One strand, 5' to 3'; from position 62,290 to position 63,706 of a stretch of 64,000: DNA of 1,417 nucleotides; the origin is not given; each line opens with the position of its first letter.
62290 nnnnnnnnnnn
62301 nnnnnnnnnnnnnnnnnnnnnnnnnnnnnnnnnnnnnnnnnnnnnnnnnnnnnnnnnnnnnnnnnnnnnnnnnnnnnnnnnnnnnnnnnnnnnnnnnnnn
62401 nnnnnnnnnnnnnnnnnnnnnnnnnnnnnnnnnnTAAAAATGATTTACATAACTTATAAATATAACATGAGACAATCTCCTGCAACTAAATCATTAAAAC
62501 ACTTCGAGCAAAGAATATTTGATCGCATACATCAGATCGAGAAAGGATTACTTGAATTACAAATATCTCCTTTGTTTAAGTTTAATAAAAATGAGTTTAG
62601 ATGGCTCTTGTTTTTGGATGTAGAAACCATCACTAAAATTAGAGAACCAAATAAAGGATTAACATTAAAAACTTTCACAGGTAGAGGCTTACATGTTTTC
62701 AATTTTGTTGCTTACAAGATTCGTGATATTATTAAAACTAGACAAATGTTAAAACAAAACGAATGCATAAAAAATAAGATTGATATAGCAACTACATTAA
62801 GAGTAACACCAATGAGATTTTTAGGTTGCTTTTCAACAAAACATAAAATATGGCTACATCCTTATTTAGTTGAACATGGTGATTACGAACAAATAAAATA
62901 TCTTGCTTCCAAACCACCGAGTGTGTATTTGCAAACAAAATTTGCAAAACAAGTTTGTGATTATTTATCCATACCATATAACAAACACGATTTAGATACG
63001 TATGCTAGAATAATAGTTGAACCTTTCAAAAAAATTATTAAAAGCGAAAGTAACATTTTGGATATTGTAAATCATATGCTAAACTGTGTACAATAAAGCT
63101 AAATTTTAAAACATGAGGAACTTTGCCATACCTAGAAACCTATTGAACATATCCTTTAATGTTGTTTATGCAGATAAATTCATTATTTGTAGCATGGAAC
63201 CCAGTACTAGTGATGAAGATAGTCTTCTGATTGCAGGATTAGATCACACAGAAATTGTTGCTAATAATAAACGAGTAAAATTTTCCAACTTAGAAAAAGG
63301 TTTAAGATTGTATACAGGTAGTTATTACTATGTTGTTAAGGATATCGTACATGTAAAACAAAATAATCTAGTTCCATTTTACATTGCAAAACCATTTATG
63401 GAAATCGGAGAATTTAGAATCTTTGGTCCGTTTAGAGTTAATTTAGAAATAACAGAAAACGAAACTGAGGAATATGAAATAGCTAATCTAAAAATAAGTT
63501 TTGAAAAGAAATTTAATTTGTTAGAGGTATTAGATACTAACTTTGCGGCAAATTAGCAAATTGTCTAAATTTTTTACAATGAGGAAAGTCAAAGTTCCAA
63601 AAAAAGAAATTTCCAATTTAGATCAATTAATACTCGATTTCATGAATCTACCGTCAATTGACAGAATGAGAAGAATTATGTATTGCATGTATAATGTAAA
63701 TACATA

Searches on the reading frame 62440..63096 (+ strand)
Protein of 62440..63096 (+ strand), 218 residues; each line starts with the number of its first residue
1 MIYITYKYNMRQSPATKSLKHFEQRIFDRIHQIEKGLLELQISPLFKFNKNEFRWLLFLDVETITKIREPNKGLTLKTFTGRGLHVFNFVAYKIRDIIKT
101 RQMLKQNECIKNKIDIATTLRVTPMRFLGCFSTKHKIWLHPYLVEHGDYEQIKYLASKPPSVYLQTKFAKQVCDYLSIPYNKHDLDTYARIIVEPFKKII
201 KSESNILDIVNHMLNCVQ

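Call 38: search_protein_families(library=pfam, proteins=[window:62440-63096:+], max_evalue=0.01)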
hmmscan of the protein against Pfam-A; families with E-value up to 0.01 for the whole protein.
window:62440-63096:+ (218 aa): 0 families

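Call 97: find_related_loci(query=window:62440-63096:+, collection=viral_contigs, flank=10000)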
Query window:62440-63096:+ (218 aa) in viral_contigs; peptide patterns used: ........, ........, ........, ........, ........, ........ (x = any residue, [..] = any of these).
15 stretches matched a pattern; 1 encode a relative of the query (tblastn E <= 1e-3); 1 distinct loci.
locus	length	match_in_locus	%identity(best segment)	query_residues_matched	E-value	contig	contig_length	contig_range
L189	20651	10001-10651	98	1-217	9e-147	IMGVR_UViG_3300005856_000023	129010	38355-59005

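Call 100: search_protein_families(library=pfam, proteins=[L189:11412-12017:+, L189:12048-13106:+, L189:13509-14543:-, L189:14903-15487:-, L189:15519-16631:-, L189:16654-17928:-, L189:18620-19279:-, L189:19343-19945:+], max_evalue=0.01)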
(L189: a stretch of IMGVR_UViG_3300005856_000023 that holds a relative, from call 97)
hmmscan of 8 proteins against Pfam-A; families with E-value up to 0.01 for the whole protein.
L189:11412-12017:+ (201 aa): 1 family
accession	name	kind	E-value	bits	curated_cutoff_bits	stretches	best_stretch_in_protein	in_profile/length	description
PF01227.27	GTP_cyclohydroI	-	1.7e-30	106.2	27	1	11-178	8-156/179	GTP cyclohydrolase I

L189:12048-13106:+ (352 aa): 13 families
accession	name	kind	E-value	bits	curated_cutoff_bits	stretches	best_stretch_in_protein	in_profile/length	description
PF00004.35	AAA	-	6.8e-06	27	21.2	1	14-164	1-119/131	ATPase family associated with various cellular activities (AAA)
PF07728.20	AAA_5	-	2.4e-05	24.8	22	1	14-166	2-138/139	AAA domain (dynein-related subfamily)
PF13245.12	AAA_19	-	0.00018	22.1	25.1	0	12-34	12-34/134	AAA domain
PF05496.18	RuvB_N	-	0.00022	21.5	27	0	10-32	32-54/159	Holliday junction DNA helicase RuvB P-loop domain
PF00158.32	Sigma54_activat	-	0.0003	20.9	20.2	0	13-56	24-66/168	Sigma-54 interaction domain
PF13401.12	AAA_22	-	0.00088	20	27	0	14-57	8-52/130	AAA domain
PF20720.3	nSTAND3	-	0.0016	18.6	27.2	1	15-62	21-66/155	Novel STAND NTPase 3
PF13173.12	AAA_14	-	0.0018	18.7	27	0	14-62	5-50/129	AAA domain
PF12775.13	AAA_7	-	0.0038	17.2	25.8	1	10-54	32-77/181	P-loop containing dynein motor region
PF13479.12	AAA_24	-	0.004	17.5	27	1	13-49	4-33/195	AAA domain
PF01637.24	ATPase_2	-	0.0045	17.3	33.2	1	15-128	24-137/225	ATPase domain predominantly from Archaea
PF20030.5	bpMoxR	-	0.0075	15.8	27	0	9-34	29-54/205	MoxR domain in the MoxR-vWA-beta-propeller ternary systems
PF01078.27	Mg_chelatase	-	0.0077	16.1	20.3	0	13-116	24-120/207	Magnesium chelatase, subunit ChlI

L189:13509-14543:- (344 aa): 1 family
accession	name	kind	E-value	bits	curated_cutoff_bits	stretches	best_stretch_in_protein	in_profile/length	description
PF00268.27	Ribonuc_red_sm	-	1.6e-73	248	33.6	1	34-311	3-281/281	Ribonucleotide reductase, small chain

L189:14903-15487:- (194 aa): 0 families

L189:15519-16631:- (370 aa): 25 families
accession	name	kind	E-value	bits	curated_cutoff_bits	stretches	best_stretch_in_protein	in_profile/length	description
PF00154.27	RecA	-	3.4e-15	56.6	27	1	14-243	33-252/262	recA bacterial DNA recombination protein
PF06745.19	ATPase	-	2.4e-11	43.9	26.6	1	14-171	1-165/231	KaiC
PF08423.17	Rad51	-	7e-10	39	22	1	14-174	8-179/244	Rad51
PF20720.3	nSTAND3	-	5.5e-07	29.8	27.2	1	30-70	15-54/155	Novel STAND NTPase 3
PF13604.12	AAA_30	-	1.5e-06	28.5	27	1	31-128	17-104/191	AAA domain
PF13481.12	AAA_25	-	4.7e-06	26.8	27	1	14-170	15-190/195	AAA domain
PF13479.12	AAA_24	-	1.1e-05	25.8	27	1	35-213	5-172/195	AAA domain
PF01695.23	IstB_IS21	-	3.2e-05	24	24.1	1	29-74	89-134/238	IstB-like ATP binding protein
PF00931.28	NB-ARC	-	9.7e-05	22.2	23.5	1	30-123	16-111/248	NB-ARC domain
PF05729.18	NACHT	-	0.0001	22.6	26.7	1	35-169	3-129/167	NACHT domain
PF00004.35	AAA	-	0.00025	21.9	21.2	1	35-172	1-112/131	ATPase family associated with various cellular activities (AAA)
PF04851.21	ResIII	-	0.00043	20.7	22.5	1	15-80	6-73/164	Type III restriction enzyme, res subunit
PF13191.12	AAA_16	-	0.00049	21.1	32.6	1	17-116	8-101/167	AAA ATPase domain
PF03796.21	DnaB_C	-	0.00049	20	27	1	14-69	2-57/255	DnaB-like helicase C terminal domain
PF13401.12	AAA_22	-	0.0006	20.6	27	1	31-127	4-98/130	AAA domain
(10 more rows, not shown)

L189:16654-17928:- (424 aa): 0 families

L189:18620-19279:- (219 aa): 0 families

L189:19343-19945:+ (200 aa): 0 families

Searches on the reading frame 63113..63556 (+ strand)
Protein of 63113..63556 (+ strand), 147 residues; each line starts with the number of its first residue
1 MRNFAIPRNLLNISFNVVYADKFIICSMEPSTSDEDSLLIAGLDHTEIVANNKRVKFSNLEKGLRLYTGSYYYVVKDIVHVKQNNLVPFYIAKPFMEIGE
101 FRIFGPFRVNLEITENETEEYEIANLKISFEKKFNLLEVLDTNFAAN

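Call 71: search_protein_families(library=pfam, proteins=[window:63113-63556:+], max_evalue=0.01)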
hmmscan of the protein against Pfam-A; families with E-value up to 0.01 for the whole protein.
window:63113-63556:+ (147 aa): 0 families

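Call 95: find_encoding_contigs(protein=window:63113-63556:+, flank=10000, max_places=3)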
Protein window:63113-63556:+ (147 aa): no gene with exactly this product is on record in the collection.
